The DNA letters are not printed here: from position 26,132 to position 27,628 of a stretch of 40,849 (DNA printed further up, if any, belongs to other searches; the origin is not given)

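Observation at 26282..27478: Intact but catalytically gutted malate-synthase-G paralog wedged between a RamB/PrpR-like regulator and aceA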

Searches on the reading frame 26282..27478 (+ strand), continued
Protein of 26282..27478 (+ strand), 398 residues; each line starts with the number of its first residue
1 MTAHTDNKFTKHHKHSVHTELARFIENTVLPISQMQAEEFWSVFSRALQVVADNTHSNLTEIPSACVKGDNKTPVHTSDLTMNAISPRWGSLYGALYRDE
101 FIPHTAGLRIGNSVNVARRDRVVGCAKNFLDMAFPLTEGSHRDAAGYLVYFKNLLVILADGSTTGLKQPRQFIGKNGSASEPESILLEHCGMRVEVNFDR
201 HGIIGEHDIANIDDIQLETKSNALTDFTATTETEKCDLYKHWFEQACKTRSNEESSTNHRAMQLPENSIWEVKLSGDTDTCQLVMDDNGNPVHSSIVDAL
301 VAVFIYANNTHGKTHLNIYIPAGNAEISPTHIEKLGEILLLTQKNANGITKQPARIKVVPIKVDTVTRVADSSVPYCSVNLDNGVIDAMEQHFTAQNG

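Call 20: search_protein_families(library=ncbifam, proteins=[L050:9854-10390:+, L050:8225-9787:-, L050:5886-7157:-, L050:7641-8213:+, L050:11893-13332:-, L050:13801-15438:-, L021:9986-11074:+, L050:10426-10866:-, L050:10981-11421:+], max_evalue=0.001)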
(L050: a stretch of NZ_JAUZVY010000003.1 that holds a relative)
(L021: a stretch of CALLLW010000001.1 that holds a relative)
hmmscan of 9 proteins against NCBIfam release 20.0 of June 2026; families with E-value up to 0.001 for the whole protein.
L050:9854-10390:+ (178 aa): 3 families
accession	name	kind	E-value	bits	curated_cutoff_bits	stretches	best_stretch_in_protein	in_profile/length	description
NF006511.0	PRK08951.1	subfamily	2e-46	158.3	173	1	16-177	1-184/190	malate synthase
NF002825.0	PRK02999.1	equivalog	1.3e-18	66.9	565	1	38-144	155-264/726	malate synthase G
TIGR01345.1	malate_syn_G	equivalog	7.6e-16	57.7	989.15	1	41-144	155-261/721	malate synthase G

L050:8225-9787:- (520 aa): 1 family
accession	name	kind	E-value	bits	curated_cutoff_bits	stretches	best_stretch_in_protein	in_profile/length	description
NF010465.0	PRK13890.1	equivalog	5.7e-06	26.4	96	1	32-106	8-75/121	conjugal transfer protein TrbA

L050:5886-7157:- (423 aa): 3 families
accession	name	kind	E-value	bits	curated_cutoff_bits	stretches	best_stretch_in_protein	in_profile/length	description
TIGR03644.1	marine_trans_1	hypoth_equivalog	2.2e-204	678.8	514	1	10-418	1-404/404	probable ammonium transporter, marine subtype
TIGR00836.1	amt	subfamily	6.7e-99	331.5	343.3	1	13-415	1-406/406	ammonium transporter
NF007947.0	PRK10666.1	equivalog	4.4e-42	144.5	657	1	13-415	31-426/428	ammonium transporter AmtB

L050:7641-8213:+ (190 aa): 0 families

L050:11893-13332:- (479 aa): 80 families (the best 25 are shown)
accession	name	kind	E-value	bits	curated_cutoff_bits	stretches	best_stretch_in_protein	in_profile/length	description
TIGR01350.1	lipoamide_DH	equivalog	1.1e-146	489.2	408.8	1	16-462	2-453/461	dihydrolipoyl dehydrogenase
NF004943.0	PRK06292.2-1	equivalog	3.9e-97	325.9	432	1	15-461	3-453/456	dihydrolipoyl dehydrogenase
TIGR02053.1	MerA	equivalog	1.1e-96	324.6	454.45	1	17-470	2-460/465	mercury(II) reductase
NF004991.0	PRK06370.1-3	subfamily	3e-89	299.9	620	1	17-466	37-490/509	FAD-containing oxidoreductase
NF003585.0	PRK05249.1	equivalog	5.1e-87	292.4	465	1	12-460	3-454/464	Si-specific NAD(P)(+) transhydrogenase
NF004992.0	PRK06370.1-4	equivalog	2.3e-85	286.8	629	1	17-456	6-448/459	FAD-containing oxidoreductase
NF004945.0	PRK06292.2-3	equivalog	1.4e-83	281.3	494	1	15-456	3-445/457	dihydrolipoyl dehydrogenase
NF004776.0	PRK06116.1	equivalog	2e-82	277.6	480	1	17-454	6-444/450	glutathione-disulfide reductase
NF004947.0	PRK06292.2-5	equivalog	4.4e-79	266.6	592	1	17-460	5-455/474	dihydrolipoyl dehydrogenase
NF005884.0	PRK07846.1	equivalog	8.5e-79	265.3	501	1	18-456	6-444/454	mycothione reductase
NF004946.0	PRK06292.2-4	subfamily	2.2e-78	264.2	634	1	17-459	5-466/487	dihydrolipoyl dehydrogenase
NF010311.1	PRK13748.1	subfamily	9.6e-74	249.2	600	1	11-470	93-555/560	mercury(II) reductase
NF005883.0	PRK07845.1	equivalog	2.6e-72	244.3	479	1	16-460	3-456/466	NAD(P)H-quinone dehydrogenase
NF004939.0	PRK06292.1-1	equivalog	3.2e-72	243.7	435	1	12-459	2-454/476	dihydrolipoyl dehydrogenase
NF004990.0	PRK06370.1-1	equivalog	5.1e-72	243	842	1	17-456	6-448/459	FAD-containing oxidoreductase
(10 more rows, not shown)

L050:13801-15438:- (545 aa): 28 families (the best 25 are shown)
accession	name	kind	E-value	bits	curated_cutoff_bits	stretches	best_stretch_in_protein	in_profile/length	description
NF008814.0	PRK11854.1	equivalog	8.2e-241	800.9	722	1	4-545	107-637/637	pyruvate dehydrogenase complex dihydrolipoyllysine-residue acetyltransferase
TIGR01348.1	PDHac_trf_long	equivalog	7.1e-229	761.2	552.1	2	92-545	139-587/587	dihydrolipoyllysine-residue acetyltransferase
NF004309.0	PRK05704.1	equivalog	2.9e-88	297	449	2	110-545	4-406/408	2-oxoglutarate dehydrogenase complex dihydrolipoyllysine-residue succinyltransferase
TIGR01347.1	sucB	equivalog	7.6e-83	279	378.65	2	110-544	2-401/404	dihydrolipoyllysine-residue succinyltransferase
TIGR02927.1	SucB_Actino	equivalog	4.9e-81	273.3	423.45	1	1-536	1-567/579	2-oxoglutarate dehydrogenase, E2 component, dihydrolipoamide succinyltransferase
TIGR01349.1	PDHac_trf_mito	equivalog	5.5e-75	253.1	445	2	127-539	20-431/437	pyruvate dehydrogenase complex dihydrolipoamide acetyltransferase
NF008815.0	PRK11857.1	equivalog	4.3e-52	177.5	378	1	244-536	5-298/308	dihydrolipoamide acetyltransferase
NF011416.0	PRK14843.1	equivalog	1.6e-47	162.1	429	1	241-536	47-338/347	dihydrolipoamide acetyltransferase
NF008907.0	PRK12270.1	equivalog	6.3e-23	80.5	878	1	189-538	61-362/1241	multifunctional oxoglutarate decarboxylase/oxoglutarate dehydrogenase thiamine pyrophosphate-binding subunit/dihydrolipoyllysine-residue suc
NF011457.0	PRK14875.1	equivalog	1.2e-19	70.5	307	2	120-283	17-123/372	acetoin dehydrogenase dihydrolipoyllysine-residue acetyltransferase subunit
NF004173.0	PRK05641.1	equivalog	1.3e-15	58.3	199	2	81-176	58-148/153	putative acetyl-CoA carboxylase biotin carboxyl carrier protein subunit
TIGR02712.1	urea_carbox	equivalog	1.8e-15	55.8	1303.85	2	83-180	1104-1200/1201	urea carboxylase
NF006761.0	PRK09282.1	domain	1.9e-15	56.4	402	2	86-180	499-589/591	pyruvate carboxylase subunit B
NF004547.1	PRK05889.1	equivalog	2.1e-14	53.4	75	2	122-180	12-70/71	biotin/lipoyl-binding carrier protein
NF006079.0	PRK08225.1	equivalog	9.3e-14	51.2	95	2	17-72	12-67/70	acetyl-CoA carboxylase biotin carboxyl carrier protein subunit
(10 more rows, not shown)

L021:9986-11074:+ (362 aa): 3 families
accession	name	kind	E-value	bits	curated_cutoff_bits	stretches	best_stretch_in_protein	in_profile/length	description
NF006511.0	PRK08951.1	subfamily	3.2e-29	102.2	173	1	103-242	28-163/190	malate synthase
NF002825.0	PRK02999.1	equivalog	4.6e-21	75.1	565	2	102-234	158-294/726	malate synthase G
TIGR01345.1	malate_syn_G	equivalog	1.7e-18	66.5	989.15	2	104-255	157-302/721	malate synthase G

L050:10426-10866:- (146 aa): 4 families
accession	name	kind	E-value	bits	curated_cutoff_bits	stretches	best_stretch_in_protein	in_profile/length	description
TIGR00051.1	TIGR00051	subfamily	1.2e-18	67.6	68.7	1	25-121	4-100/117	YbgC/FadM family acyl-CoA thioesterase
TIGR02799.1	thio_ybgC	equivalog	3.8e-17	62.7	141.35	1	21-135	3-117/126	tol-pal system-associated acyl-CoA thioesterase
NF008065.0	PRK10800.1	equivalog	2.1e-11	44.1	185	1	24-130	11-116/134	tol-pal system-associated acyl-CoA thioesterase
NF047424.1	MenI_Staph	exception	2.6e-08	33.9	225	1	22-116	7-101/148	1,4-dihydroxy-2-naphthoyl-CoA hydrolase MenI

L050:10981-11421:+ (146 aa): 1 family
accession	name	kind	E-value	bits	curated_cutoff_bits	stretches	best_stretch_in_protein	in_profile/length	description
TIGR01987.1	HI0074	subfamily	9.2e-23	80.6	55.8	1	21-140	8-122/123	HI0074 family nucleotidyltransferase substrate-binding subunit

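Call 22: predict_structure(alignment_id=A1)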
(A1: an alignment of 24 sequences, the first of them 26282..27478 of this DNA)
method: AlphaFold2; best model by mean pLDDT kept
length: 398 residues; sequences in the alignment: 24
mean_pLDDT: 61.6   pTM: 0.53
mean pLDDT of the five models: 61.6, 58.0, 57.3, 54.7, 54.5
residues with pLDDT >= 90: 20; 70-90: 146; 50-70: 105; < 50: 127
segments of 3 or more residues with pLDDT < 50: 1-5, 56-87, 144-159, 205-209, 250-268, 345-353, 361-390, 395-398
pLDDT, mean of each block of 10 residues (from residue 1): 57 91 90 83 87 55 29 28 43 69 57 65 76 70 47 45 66 73 74 73 49 70 69 87 71 35 41 70 87 86 80 66 62 70 51 52 28 26 40 45
secondary structure, 60 per line:
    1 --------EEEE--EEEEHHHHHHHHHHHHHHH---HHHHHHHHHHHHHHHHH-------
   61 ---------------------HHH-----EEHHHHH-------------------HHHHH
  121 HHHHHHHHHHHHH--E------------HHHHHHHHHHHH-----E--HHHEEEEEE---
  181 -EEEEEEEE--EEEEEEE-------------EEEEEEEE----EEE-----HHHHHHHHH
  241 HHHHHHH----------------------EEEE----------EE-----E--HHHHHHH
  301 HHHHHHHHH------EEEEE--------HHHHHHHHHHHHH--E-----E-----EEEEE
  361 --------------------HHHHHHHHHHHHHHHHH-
elements in order: E9-12 E15-18 H19-33 H37-53 H92-96 H116-133 H149-160 E172-177 E182-189 E192-198 E212-219 E224-226 H232-247 E270-273 H294-309 E316-320 H329-341 E356-360 H381-397

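Call 24: search_protein_families(library=pfam, proteins=[L050:8225-9787:-, L050:9854-10390:+, L050:7641-8213:+], max_evalue=0.001)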
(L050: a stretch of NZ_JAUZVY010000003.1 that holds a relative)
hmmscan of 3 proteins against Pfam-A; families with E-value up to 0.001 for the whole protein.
L050:8225-9787:- (520 aa): 4 families
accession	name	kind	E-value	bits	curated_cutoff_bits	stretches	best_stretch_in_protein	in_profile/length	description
PF12268.13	DUF3612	-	3e-93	311.2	25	1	339-513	1-175/176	Protein of unknown function (DUF3612)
PF01381.28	HTH_3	-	3.4e-11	43.5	23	1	34-95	1-55/55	Helix-turn-helix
PF12844.13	HTH_19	-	1.4e-06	28.5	30.2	1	31-98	1-61/64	Helix-turn-helix domain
PF13560.12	HTH_31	-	1.6e-05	25.6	27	1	30-88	2-54/64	Helix-turn-helix domain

L050:9854-10390:+ (178 aa): 1 family
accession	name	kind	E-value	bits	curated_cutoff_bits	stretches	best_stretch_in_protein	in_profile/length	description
PF20658.2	MSG_insertion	-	9.7e-20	71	24.8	1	44-117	2-75/76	Malate synthase G, alpha-beta insertion domain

L050:7641-8213:+ (190 aa): 0 families

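Call 26: search_protein_representatives(alignment_id=A1)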
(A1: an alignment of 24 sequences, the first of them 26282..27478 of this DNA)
Query: 24 sequences, 402 profile positions. Proteins with E-value up to 0.001 (for the whole library): 1440; up to 1e-10: 738; up to 1e-30: 114. The best 150 are listed.
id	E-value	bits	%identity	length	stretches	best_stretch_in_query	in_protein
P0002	8.5e-187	637.7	-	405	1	1-399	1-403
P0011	6.1e-167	572.3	-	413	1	1-400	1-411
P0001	6.6e-151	519.5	-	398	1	3-392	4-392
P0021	7.9e-144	496.2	-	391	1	1-401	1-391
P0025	4.3e-122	424.7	-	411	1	5-400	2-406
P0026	3.0e-110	385.6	-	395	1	6-395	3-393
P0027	1.0e-103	364.1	-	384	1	10-339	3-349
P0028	2.2e-102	359.7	-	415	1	5-395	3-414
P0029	1.9e-88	313.9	-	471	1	10-392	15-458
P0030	2.8e-84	300.1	-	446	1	12-397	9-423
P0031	6.4e-78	279.2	-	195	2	78-217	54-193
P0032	2.0e-73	264.4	-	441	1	12-342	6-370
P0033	6.3e-71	256.2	-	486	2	60-394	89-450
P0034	3.6e-68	247.1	-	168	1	88-217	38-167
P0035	8.1e-67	242.6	-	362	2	112-372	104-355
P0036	2.2e-66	241.2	-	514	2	71-340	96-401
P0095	9.3e-35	137.1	-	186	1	122-220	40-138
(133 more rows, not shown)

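Call 27: find_homologous_proteins(query=L050:9854-10390:+, max_evalue=0.00001)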
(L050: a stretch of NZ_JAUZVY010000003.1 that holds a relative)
Query L050:9854-10390:+ (178 aa): 9 proteins with E <= 0.00001 among 36 candidates.
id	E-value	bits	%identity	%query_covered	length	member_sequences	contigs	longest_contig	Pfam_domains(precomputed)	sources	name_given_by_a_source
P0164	1.1e-95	336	91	91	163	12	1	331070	PF20658.3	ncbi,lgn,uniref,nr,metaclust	ncbi:malate synthase [Alkalimonas amylolytica]|uniref:Malate synthase n=1 Tax=Alkalimonas amylolytic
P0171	3.3e-89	315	86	91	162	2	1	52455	PF20658.3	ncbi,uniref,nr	ncbi:malate synthase [Alkalimonas sp.]|uniref:malate synthase n=1 Tax=Alkalimonas sp. TaxID=1872453 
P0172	4.0e-70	253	72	92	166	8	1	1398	PF20658.3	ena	-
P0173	1.6e-40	157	52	89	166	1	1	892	PF20658.3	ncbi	-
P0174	1.3e-37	147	52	78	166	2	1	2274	PF20658.3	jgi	jgi:malate synthase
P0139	6.0e-37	145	49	83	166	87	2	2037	PF20658.3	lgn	-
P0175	3.9e-35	139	48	81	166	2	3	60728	PF20658.3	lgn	-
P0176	1.6e-34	137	46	81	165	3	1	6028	PF20658.3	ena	-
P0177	6.6e-32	129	48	81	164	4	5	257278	PF20658.3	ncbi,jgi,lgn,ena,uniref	ncbi:malate synthase [Rheinheimera marina]|uniref:Malate synthase n=1 Tax=Rheinheimera marina TaxID=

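Call 28: fold_search(model_id=the predicted structure, library=pdb)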
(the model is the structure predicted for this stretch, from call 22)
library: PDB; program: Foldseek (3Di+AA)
matches with E <= 10: 380; with E <= 0.001: 61
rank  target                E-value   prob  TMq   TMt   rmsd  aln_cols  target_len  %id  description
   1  5cc6                  1.3e-16  1.00  0.40  0.25  13.2       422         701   23  Crystal structure of Mycobacterium tuberculosis malate synthase in complex with 1H-indole-5-carboxylic acid (released 2016-08-10)
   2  6dlj                  1.8e-15  1.00  0.41  0.25  13.3       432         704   22  Crystal structure of Mycobacterium tuberculosis malate synthase in complex with 2-Nitro-phenyldiketoacid (released 2018-09-05)
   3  5cjm                  1.8e-15  1.00  0.41  0.25  14.1       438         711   23  Crystal structure of Mycobacterium tuberculosis malate synthase in complex with 4H-thieno[3,2-b]pyrrole-5-carboxylic aci (released 2016-08-10)
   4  6c6o                  1.8e-15  1.00  0.40  0.25  13.1       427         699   22  Crystal structure of Mycobacterium tuberculosis malate synthase in complex with 2-Br-4-OH-phenyldiketoacid (released 2018-09-05)
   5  5drc                  1.8e-15  1.00  0.39  0.24  13.8       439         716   22  Crystal structure of Mycobacterium tuberculosis malate synthase in complex with 2-hydroxy-4-(1H-indol-3-yl)-4-oxobut-2-e (released 2016-09-28)
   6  5cc5                  2.1e-15  1.00  0.42  0.25  12.7       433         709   23  Crystal structure of Mycobacterium tuberculosis malate synthase in complex with 1H-indole-3-carboxylic acid (released 2016-08-10)
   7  6axe_B                2.2e-15  1.00  0.40  0.24  13.2       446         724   22  Crystal structure of a malate synthase G from Mycobacterium marinum bound to acetyl CoA (released 2017-09-27)
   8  5c7v                  2.4e-15  1.00  0.40  0.24  13.3       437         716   22  Crystal structure of Mycobacterium tuberculosis malate synthase in complex with 1H-pyrrole-2-carboxylic acid (released 2016-08-10)
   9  3sad                  2.7e-15  1.00  0.38  0.23  13.8       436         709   22  Crystal structure of Mycobacterium tuberculosis malate synthase in complex with 4-(2-mehtylphenyl)-2,4-dioxobutanoic aci (released 2012-11-07)
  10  5c9r                  3.2e-15  1.00  0.38  0.23  15.4       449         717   21  Crystal structure of Mycobacterium tuberculosis malate synthase in complex with 3-((4-chlorophenyl)thio)propanoic acid (released 2016-07-27)
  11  5ccz                  3.6e-15  1.00  0.39  0.24  13.2       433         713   23  Crystal structure of Mycobacterium tuberculosis malate synthase in complex with 3-(4-fluorophenyl)-4-methyl-1H-pyrazol-5 (released 2016-08-10)
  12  6asu                  3.6e-15  1.00  0.38  0.23  13.1       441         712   22  Crystal structure of Mycobacterium tuberculosis malate synthase in complex with 4-methyl-phenyldiketoacid (released 2018-08-29)
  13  5cc7                  4.1e-15  1.00  0.41  0.25  13.2       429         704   22  Crystal structure of Mycobacterium tuberculosis malate synthase in complex with 1H-indole-6-carboxylic acid (released 2016-08-10)
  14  7yqm                  4.1e-15  1.00  0.41  0.24  13.7       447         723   21  2.9-angstrom cryo-EM structure of Ecoli malate synthase G (released 2023-03-29)
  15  5cbb                  4.9e-15  1.00  0.40  0.24  12.4       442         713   22  Crystal structure of Mycobacterium tuberculosis malate synthase in complex with 5-(3H-indol-3-ylidene)-2,5-dihydro-1H-py (released 2016-08-10)
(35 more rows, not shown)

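Call 29: find_encoding_contigs(protein=P0177, flank=6000, max_places=3)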
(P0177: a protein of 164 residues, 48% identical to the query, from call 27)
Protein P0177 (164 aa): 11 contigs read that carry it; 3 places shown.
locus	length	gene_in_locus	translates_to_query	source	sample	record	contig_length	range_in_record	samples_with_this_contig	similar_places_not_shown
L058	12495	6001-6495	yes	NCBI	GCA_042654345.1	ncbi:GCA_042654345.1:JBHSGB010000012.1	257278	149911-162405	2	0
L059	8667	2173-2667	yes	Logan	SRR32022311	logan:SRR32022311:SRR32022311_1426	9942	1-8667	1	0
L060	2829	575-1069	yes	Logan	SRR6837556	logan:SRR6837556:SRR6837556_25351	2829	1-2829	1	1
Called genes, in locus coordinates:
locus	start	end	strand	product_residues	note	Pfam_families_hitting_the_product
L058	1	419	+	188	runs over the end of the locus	PF04972:BON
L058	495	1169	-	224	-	PF04654:DUF599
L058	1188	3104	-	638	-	PF03924:CHASE, PF13426:PAS_9 (faint), PF00989:PAS (weak), PF00512:HisKA, PF13581:HATPase_c_2 (faint), PF02518:HATPase_c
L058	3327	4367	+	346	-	PF01979:Amidohydro_1, PF04909:Amidohydro_2 (weak)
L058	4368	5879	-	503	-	PF12844:HTH_19 (weak), PF13560:HTH_31 (faint), PF01381:HTH_3 (weak), PF12268:DUF3612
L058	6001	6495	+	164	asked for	PF20658:MSG_insertion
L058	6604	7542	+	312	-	PF02535:Zip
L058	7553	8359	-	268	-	PF01522:Polysacc_deac_1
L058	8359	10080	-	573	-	PF00999:Na_H_Exchanger, PF02080:TrkA_C, PF03471:CorC_HlyC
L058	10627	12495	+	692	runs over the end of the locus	PF07715:Plug, PF00593:TonB_dep_Rec_b-barrel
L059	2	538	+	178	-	?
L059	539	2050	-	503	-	PF12844:HTH_19 (weak), PF13560:HTH_31 (faint), PF01381:HTH_3 (weak), PF12268:DUF3612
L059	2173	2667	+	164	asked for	PF20658:MSG_insertion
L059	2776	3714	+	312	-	PF02535:Zip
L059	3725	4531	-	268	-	PF01522:Polysacc_deac_1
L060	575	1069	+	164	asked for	PF20658:MSG_insertion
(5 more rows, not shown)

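Call 30: find_encoding_contigs(protein=P0175, flank=6000, max_places=2)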
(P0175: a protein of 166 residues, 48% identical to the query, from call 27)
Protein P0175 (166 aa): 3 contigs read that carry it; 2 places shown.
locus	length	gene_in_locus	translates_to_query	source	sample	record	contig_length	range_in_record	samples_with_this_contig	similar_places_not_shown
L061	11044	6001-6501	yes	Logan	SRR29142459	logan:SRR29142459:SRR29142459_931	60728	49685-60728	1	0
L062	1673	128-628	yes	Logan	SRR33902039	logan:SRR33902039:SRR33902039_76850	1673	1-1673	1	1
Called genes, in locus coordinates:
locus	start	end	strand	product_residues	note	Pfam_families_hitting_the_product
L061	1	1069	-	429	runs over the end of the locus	PF25917:BSH_RND, PF25973:BSH_CzcB (weak), PF25876:HH_MFP_RND, PF25944:Beta-barrel_RND, PF25954:Beta-barrel_RND_2 (weak), PF25967:RND-MFP_C (weak), PF25989:YknX_C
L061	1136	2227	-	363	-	PF08668:HDOD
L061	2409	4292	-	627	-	PF00561:Abhydrolase_1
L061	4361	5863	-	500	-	PF12844:HTH_19, PF13560:HTH_31 (weak), PF01381:HTH_3, PF12268:DUF3612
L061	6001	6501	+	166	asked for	PF20658:MSG_insertion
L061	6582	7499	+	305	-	PF00413:Peptidase_M10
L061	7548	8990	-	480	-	PF03553:Na_H_antiporter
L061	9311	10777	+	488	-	PF00474:SSF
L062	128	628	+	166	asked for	PF20658:MSG_insertion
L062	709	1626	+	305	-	PF00413:Peptidase_M10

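Call 66: find_encoding_contigs(protein=P0001, flank=5000, max_places=2)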
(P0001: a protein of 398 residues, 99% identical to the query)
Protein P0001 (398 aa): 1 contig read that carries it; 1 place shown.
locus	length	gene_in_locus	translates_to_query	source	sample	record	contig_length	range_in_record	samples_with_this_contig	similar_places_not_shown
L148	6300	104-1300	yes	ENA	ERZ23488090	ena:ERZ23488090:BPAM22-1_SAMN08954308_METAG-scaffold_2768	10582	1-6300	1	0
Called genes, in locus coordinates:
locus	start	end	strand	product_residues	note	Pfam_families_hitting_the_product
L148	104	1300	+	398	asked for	PF20658:MSG_insertion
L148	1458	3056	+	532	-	PF00463:ICL, PF13714:PEP_mutase, PF00463:ICL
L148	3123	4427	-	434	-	PF01554:MatE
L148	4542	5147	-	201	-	PF02798:GST_N, PF13417:GST_N_3, PF18485:GST_N_5 (weak), PF13409:GST_N_2, PF13410:GST_C_2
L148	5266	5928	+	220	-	PF04298:Zn_peptidase_2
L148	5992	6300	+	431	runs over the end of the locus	PF13660:DUF4147, PF05161:MOFRL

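Call 67: find_encoding_contigs(protein=P0002, flank=5000, max_places=1)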
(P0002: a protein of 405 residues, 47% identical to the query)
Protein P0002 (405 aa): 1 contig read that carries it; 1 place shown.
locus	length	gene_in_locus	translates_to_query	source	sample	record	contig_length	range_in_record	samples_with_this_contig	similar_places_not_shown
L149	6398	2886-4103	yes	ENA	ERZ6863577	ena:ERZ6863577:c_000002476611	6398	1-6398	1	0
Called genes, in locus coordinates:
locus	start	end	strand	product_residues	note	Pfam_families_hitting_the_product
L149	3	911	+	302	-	?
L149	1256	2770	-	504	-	PF12844:HTH_19 (weak), PF01381:HTH_3, PF12268:DUF3612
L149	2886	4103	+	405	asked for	PF20658:MSG_insertion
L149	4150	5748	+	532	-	PF00463:ICL, PF13714:PEP_mutase, PF00463:ICL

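Call 89: find_encoding_contigs(protein=P0095, flank=4000, max_places=3)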
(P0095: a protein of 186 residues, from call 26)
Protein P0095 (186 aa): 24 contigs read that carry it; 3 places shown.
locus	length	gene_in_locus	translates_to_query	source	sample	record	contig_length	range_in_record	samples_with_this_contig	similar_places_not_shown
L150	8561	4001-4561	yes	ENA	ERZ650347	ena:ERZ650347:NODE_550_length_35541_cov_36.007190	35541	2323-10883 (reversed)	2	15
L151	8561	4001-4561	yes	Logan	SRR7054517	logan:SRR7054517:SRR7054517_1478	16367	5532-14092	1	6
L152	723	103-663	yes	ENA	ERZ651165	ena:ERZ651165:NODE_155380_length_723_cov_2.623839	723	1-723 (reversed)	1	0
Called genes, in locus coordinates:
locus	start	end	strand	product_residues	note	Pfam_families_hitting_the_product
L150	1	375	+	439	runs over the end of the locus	PF10009:DUF2252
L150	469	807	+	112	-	PF00595:PDZ (weak), PF17820:PDZ_6 (weak)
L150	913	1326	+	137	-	PF00583:Acetyltransf_1, PF13673:Acetyltransf_10 (weak), PF13508:Acetyltransf_7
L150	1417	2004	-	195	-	-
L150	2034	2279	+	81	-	-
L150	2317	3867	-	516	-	PF01381:HTH_3 (weak), PF12844:HTH_19 (weak), PF12268:DUF3612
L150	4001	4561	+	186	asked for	PF20658:MSG_insertion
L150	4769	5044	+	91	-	PF00216:Bac_DNA_binding, PF18291:HU-HIG (weak)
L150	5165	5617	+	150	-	PF04940:BLUF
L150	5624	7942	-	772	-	PF02743:dCache_1 (weak), PF00672:HAMP, PF00015:MCPsignal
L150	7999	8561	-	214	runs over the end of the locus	PF09694:Gcw_chp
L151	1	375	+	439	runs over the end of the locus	PF10009:DUF2252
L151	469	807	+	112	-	PF00595:PDZ (weak), PF17820:PDZ_6 (weak)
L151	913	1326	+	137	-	PF00583:Acetyltransf_1, PF13673:Acetyltransf_10 (weak), PF13508:Acetyltransf_7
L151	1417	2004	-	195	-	-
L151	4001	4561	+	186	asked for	PF20658:MSG_insertion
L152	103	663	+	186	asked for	PF20658:MSG_insertion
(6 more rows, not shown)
